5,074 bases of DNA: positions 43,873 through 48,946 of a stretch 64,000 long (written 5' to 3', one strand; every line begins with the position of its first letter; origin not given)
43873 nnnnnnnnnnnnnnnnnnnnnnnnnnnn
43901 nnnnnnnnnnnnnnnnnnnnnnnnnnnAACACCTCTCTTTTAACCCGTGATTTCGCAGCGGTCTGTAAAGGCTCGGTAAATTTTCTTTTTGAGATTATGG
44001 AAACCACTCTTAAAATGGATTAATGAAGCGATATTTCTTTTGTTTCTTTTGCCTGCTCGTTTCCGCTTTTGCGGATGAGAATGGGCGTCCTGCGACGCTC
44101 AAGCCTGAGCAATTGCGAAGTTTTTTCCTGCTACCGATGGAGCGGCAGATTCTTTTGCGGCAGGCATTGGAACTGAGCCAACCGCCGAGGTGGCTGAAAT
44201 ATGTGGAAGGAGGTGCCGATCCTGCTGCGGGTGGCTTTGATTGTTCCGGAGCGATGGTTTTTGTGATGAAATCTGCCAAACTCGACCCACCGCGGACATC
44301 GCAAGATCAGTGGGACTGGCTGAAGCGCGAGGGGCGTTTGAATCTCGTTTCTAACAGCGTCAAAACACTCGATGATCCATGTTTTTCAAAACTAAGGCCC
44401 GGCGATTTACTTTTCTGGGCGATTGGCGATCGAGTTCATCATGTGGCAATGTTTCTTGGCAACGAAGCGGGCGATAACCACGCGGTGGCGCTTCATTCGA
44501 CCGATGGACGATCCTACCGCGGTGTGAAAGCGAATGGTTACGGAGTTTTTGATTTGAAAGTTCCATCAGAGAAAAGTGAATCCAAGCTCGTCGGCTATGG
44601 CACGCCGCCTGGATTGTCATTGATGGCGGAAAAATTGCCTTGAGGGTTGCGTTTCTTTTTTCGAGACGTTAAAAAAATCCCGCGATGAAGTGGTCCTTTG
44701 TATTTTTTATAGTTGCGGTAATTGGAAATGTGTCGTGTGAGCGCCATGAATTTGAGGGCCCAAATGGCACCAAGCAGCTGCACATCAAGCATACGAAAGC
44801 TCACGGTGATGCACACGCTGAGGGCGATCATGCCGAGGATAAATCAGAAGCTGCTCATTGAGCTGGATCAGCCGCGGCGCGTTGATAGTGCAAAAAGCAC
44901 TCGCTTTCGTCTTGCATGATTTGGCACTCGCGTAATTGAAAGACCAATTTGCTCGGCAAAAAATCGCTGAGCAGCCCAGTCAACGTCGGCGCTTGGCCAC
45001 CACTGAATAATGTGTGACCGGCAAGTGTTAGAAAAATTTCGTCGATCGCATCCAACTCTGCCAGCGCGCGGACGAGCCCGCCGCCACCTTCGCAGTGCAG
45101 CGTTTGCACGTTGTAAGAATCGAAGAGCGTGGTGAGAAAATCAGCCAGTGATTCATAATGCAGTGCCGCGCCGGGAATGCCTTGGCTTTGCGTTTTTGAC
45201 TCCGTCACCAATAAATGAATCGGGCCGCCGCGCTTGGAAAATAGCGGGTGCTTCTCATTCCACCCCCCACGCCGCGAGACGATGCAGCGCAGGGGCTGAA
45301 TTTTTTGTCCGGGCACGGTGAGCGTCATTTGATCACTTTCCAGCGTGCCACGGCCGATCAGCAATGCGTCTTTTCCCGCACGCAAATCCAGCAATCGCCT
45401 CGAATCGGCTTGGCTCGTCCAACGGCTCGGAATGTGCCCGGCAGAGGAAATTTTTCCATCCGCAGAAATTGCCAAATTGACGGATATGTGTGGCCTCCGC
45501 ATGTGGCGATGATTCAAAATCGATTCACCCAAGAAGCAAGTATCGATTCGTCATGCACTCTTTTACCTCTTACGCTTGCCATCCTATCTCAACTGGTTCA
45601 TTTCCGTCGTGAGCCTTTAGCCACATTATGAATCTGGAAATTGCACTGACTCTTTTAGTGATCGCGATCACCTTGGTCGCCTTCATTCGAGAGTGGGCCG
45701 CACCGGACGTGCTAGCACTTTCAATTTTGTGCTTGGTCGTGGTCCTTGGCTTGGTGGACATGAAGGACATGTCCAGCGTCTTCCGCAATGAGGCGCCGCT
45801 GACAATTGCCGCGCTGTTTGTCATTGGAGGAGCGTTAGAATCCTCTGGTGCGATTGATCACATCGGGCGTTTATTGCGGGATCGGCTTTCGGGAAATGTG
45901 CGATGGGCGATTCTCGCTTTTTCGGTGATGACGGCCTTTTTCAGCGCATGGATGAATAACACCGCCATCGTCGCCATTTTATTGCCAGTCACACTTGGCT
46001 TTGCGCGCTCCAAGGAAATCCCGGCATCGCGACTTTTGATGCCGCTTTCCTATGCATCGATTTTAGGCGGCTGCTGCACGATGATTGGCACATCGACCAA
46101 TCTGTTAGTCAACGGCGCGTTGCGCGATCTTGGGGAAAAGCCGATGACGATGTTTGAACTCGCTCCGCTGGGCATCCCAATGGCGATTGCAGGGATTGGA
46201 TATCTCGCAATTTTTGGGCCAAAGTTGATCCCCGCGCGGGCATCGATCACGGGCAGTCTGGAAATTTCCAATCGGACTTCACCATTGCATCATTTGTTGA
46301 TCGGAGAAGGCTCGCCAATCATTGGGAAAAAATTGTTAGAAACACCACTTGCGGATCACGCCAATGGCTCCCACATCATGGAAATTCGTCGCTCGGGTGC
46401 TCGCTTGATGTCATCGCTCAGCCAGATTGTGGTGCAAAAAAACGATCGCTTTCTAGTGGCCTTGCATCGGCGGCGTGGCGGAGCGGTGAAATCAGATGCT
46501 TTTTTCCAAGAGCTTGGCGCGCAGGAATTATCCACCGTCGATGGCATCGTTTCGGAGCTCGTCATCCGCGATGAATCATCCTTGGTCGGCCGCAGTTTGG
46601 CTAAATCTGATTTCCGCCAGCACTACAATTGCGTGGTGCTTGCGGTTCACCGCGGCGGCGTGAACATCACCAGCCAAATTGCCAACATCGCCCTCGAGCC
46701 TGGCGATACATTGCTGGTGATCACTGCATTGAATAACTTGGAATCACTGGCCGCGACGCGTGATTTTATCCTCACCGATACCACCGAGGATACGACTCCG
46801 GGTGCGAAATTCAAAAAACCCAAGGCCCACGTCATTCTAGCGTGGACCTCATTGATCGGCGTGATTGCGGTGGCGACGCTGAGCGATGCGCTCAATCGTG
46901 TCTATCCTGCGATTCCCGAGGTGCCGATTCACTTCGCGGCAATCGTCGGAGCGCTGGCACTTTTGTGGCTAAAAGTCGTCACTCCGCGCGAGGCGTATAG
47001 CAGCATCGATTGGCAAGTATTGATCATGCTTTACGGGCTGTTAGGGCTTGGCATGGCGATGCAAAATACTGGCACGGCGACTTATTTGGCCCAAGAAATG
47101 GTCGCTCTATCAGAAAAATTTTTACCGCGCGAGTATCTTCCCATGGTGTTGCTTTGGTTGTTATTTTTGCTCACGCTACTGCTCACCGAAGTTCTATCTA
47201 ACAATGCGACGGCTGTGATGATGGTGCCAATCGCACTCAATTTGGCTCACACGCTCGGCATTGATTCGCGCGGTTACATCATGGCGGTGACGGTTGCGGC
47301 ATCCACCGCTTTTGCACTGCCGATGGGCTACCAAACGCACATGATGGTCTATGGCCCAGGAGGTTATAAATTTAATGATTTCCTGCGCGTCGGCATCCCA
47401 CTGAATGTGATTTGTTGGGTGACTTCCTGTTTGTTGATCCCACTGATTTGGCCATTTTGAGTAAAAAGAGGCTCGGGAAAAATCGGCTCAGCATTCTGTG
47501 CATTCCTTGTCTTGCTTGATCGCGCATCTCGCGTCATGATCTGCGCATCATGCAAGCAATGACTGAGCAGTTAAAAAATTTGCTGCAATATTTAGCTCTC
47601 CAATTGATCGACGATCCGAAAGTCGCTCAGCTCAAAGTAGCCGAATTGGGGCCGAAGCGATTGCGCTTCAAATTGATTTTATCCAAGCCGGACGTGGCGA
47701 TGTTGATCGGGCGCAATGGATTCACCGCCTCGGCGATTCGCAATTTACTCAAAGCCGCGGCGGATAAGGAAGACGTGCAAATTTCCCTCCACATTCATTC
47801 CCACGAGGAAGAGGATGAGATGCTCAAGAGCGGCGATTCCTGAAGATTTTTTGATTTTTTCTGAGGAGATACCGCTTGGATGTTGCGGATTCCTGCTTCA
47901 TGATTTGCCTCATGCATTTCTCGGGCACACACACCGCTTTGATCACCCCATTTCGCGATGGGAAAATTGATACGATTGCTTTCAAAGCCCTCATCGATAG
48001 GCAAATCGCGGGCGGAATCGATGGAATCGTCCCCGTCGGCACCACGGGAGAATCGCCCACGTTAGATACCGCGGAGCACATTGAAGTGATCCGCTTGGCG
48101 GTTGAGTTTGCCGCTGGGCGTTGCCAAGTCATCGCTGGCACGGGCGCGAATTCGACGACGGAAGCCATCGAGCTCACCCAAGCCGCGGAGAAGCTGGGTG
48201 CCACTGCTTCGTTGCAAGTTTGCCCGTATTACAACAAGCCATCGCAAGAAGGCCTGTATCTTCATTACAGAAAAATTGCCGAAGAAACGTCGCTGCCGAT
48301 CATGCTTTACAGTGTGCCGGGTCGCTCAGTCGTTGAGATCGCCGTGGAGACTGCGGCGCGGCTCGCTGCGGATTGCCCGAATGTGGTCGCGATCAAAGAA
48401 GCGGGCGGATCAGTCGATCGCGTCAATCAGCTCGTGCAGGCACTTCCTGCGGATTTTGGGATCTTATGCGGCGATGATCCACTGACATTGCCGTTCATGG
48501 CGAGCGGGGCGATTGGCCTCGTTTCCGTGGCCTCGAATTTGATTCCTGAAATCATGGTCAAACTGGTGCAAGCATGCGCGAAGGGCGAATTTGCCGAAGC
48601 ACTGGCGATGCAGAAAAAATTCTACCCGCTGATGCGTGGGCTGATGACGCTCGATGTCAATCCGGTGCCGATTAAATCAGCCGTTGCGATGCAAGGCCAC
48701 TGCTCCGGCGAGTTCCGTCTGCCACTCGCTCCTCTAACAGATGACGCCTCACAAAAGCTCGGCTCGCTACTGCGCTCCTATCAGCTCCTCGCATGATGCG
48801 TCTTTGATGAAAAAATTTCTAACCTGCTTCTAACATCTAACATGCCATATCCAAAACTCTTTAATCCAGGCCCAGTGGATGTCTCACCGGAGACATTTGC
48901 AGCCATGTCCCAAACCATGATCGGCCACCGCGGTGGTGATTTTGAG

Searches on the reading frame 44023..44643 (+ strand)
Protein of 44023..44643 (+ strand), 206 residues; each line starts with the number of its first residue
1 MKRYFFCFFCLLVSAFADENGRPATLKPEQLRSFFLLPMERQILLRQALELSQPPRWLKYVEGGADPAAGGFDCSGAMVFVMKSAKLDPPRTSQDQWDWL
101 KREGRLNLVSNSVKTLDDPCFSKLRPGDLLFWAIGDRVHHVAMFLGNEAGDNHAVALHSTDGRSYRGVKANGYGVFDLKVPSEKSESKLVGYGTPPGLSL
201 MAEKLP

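Call 53: search_protein_families(library=pfam, proteins=[window:44023-44643:+], max_evalue=0.001)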
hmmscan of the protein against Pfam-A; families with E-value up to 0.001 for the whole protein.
window:44023-44643:+ (206 aa): 1 family
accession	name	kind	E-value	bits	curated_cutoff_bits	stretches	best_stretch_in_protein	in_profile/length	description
PF00877.26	NLPC_P60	-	5.8e-11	42.8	23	1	59-148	3-75/105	NlpC/P60 family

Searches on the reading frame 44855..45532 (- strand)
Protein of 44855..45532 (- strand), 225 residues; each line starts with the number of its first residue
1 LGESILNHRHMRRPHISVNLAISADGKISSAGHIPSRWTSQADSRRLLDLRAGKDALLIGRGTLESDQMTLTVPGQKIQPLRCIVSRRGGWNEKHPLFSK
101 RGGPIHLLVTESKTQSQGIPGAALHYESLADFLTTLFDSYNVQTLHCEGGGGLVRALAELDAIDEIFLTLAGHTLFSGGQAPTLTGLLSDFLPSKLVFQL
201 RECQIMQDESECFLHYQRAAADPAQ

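Call 53: search_protein_families(library=pfam, proteins=[window:44855-45532:-], max_evalue=0.001)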
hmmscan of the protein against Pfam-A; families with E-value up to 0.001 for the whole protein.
window:44855-45532:- (225 aa): 1 family
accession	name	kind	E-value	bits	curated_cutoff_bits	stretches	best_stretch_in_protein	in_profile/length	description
PF01872.23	RibD_C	-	9e-20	71.8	24.1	1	14-187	1-175/197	RibD C-terminal domain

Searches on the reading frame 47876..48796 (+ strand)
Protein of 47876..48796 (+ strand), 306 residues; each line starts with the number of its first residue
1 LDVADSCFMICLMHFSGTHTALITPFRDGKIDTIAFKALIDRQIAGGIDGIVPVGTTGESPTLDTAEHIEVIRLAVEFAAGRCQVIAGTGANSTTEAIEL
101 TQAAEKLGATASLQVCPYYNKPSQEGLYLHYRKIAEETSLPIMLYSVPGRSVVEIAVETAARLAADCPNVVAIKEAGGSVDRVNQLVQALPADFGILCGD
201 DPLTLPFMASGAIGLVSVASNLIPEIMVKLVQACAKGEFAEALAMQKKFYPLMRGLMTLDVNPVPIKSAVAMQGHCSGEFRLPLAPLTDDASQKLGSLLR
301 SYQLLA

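Call 53: search_protein_families(library=pfam, proteins=[window:47876-48796:+], max_evalue=0.001)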
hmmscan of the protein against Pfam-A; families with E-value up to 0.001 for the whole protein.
window:47876-48796:+ (306 aa): 1 family
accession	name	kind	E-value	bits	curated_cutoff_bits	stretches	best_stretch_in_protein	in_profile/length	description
PF00701.28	DHDPS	-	2.1e-91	306.1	22.1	1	15-300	2-287/289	Dihydrodipicolinate synthetase family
